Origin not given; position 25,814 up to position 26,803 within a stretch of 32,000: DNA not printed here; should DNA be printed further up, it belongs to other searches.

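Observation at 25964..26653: ToxR/CadC-like one-component transmembrane regulator isolated between large ORF-free spacers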

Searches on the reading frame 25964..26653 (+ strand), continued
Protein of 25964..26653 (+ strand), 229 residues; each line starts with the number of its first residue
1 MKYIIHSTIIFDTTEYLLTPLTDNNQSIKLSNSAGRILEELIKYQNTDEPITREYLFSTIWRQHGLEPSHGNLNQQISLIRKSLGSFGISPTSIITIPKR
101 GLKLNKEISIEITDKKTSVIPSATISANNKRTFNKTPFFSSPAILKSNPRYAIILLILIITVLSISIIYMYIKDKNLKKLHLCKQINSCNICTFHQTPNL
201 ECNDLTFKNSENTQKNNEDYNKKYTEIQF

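Call 67: list_cluster_members(proteins=[P0064, P0066, P0067, P0068, P0069, P0070, P0071, P0072, P0073, P0074])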
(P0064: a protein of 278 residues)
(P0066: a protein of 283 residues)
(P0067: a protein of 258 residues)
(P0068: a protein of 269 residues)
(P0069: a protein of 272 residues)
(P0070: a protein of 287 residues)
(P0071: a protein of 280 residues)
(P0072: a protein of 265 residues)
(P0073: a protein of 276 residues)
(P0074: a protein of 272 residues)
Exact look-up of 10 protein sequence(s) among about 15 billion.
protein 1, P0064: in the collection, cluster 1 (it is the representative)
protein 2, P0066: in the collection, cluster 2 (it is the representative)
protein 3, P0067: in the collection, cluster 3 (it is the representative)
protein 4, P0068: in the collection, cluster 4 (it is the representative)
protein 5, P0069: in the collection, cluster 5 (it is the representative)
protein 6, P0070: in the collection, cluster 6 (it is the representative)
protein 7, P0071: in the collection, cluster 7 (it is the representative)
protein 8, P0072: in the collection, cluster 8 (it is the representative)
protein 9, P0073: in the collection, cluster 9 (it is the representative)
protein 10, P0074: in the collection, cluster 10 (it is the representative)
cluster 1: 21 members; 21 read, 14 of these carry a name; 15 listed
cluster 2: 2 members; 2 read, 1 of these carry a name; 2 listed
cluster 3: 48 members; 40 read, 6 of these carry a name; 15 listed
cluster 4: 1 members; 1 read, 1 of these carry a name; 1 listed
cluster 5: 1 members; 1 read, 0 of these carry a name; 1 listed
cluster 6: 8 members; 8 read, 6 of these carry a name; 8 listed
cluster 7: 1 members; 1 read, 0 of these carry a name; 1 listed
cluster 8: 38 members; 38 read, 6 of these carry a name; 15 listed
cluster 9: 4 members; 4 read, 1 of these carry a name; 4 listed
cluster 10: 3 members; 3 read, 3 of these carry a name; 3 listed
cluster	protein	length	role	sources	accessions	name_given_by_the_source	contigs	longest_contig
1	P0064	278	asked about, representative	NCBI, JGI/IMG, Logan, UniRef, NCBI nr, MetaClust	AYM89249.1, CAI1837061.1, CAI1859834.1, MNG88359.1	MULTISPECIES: winged helix-turn-helix domain-containing protein [Serratia] | DNA-binding winged helix-turn-helix (wHTH) protein | winged helix-turn-helix domain-containing protein n=1 Tax=Serratia TaxID=613 ...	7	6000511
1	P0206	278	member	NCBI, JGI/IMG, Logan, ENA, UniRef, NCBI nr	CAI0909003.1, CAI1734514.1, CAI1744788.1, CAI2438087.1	TPA: winged helix-turn-helix domain-containing protein [Serratia fonticola] | DNA-binding transcriptional activator CadC n=1 Tax=Serratia fonticola TaxID=47917 ... | winged helix-turn-helix domain-containing protein [Serratia fonticola]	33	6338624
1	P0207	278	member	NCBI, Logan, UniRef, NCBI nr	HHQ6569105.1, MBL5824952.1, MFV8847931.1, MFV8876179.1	winged helix-turn-helix domain-containing protein [Serratia fonticola] | winged helix-turn-helix domain-containing protein n=1 Tax=Serratia fonticola TaxID=47917 ...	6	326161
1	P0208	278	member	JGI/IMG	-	DNA-binding winged helix-turn-helix (wHTH) protein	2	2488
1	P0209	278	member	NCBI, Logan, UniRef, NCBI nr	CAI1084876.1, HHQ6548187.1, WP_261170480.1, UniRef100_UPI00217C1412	TPA: winged helix-turn-helix domain-containing protein [Serratia fonticola] | winged helix-turn-helix domain-containing protein n=1 Tax=Serratia fonticola TaxID=47917 ... | winged helix-turn-helix domain-containing protein [Serratia fonticola]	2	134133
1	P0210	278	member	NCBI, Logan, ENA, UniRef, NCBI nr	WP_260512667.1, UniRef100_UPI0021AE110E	winged helix-turn-helix domain-containing protein [Serratia fonticola] | winged helix-turn-helix domain-containing protein n=1 Tax=Serratia fonticola TaxID=47917 ...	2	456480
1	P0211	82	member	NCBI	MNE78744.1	hypothetical protein D3C80_1751790 [compost metagenome]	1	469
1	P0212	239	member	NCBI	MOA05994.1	DNA-binding transcriptional activator CadC [compost metagenome]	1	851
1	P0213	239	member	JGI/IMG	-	DNA-binding winged helix-turn-helix (wHTH) protein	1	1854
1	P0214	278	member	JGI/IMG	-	DNA-binding winged helix-turn-helix (wHTH) protein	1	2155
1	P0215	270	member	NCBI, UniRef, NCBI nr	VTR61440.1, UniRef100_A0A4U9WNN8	DNA-binding transcriptional activator CadC [Serratia fonticola] | DNA-binding transcriptional activator CadC n=1 Tax=Serratia fonticola TaxID=47917 ...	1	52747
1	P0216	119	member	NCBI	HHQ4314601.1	TPA: hypothetical protein ACSP7Z_005339, partial [Serratia fonticola]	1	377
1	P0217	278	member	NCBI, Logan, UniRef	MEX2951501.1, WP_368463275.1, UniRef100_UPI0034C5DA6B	transcriptional regulator [Serratia fonticola] | transcriptional regulator n=1 Tax=Serratia fonticola TaxID=47917 RepID=UPI0034C5DA6B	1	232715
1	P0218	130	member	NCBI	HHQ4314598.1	TPA: winged helix-turn-helix domain-containing protein, partial [Serratia fonticola]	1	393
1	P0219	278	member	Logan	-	-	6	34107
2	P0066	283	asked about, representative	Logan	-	-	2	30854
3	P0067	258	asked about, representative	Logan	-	-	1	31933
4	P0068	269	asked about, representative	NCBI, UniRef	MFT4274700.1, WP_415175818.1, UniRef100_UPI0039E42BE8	MAG: winged helix-turn-helix domain-containing protein [Pantoea sp.] | winged helix-turn-helix domain-containing protein n=1 Tax=Pantoea sp. TaxID=69393 ...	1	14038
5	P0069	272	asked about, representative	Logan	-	-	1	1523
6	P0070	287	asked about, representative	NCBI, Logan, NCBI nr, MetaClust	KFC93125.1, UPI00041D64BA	hypothetical protein GLGR_3516 [Leminorella grimontii ATCC 33999 = DSM 5078] | status=active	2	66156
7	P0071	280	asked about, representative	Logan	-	-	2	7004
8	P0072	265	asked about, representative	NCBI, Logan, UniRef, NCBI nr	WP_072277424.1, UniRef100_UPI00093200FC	winged helix-turn-helix domain-containing protein [Erwinia persicina] | winged helix-turn-helix domain-containing protein n=1 Tax=Erwinia persicina TaxID=55211 ...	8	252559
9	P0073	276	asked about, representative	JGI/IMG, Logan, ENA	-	-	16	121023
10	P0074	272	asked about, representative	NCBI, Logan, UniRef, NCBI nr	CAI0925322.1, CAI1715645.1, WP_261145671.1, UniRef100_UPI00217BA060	DNA-binding transcriptional activator CadC [Serratia entomophila] | winged helix-turn-helix domain-containing protein n=1 Tax=Serratia entomophila ... | winged helix-turn-helix domain-containing protein [Serratia entomophila]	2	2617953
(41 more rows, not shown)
